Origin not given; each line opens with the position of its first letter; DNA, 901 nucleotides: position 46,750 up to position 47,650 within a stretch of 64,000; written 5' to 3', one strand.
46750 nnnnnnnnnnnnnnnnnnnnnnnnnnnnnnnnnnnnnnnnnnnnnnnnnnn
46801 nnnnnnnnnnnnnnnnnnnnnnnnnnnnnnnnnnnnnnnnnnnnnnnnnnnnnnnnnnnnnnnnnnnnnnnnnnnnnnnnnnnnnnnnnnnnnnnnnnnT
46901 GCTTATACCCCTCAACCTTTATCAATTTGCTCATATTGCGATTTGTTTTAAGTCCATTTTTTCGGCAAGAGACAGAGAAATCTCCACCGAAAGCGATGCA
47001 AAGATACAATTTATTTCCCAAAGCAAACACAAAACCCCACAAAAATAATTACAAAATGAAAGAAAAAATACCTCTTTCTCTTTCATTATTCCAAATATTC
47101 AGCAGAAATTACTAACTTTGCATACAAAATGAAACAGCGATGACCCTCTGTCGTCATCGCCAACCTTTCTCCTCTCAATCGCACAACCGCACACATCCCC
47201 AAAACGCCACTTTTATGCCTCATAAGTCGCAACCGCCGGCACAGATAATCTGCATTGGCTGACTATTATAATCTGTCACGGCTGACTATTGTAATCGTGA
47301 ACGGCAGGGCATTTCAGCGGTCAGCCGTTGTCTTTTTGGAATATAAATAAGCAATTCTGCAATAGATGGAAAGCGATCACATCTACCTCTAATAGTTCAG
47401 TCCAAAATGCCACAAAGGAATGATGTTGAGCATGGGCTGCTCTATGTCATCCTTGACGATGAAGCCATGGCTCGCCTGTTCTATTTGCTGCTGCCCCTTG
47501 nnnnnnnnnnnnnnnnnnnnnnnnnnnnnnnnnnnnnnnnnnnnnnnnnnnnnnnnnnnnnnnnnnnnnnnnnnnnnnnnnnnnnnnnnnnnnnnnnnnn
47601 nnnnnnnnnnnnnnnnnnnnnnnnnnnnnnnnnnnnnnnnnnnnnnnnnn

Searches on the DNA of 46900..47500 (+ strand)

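Call 57: search_rna_families(source=window, start=46900, end=47500, threshold=evalue, max_evalue=1)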
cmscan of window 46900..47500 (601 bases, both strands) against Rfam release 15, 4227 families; matches with E-value up to 1: 0.
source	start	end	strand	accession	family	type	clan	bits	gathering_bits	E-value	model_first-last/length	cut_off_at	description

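Call 82: search_dna_similar(query=window:47100-47345:+, collection=plasmids, mode=distant, max_evalue=0.01, max_rows=10)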
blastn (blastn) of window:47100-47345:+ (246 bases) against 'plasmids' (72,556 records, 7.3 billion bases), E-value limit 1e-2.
No match.
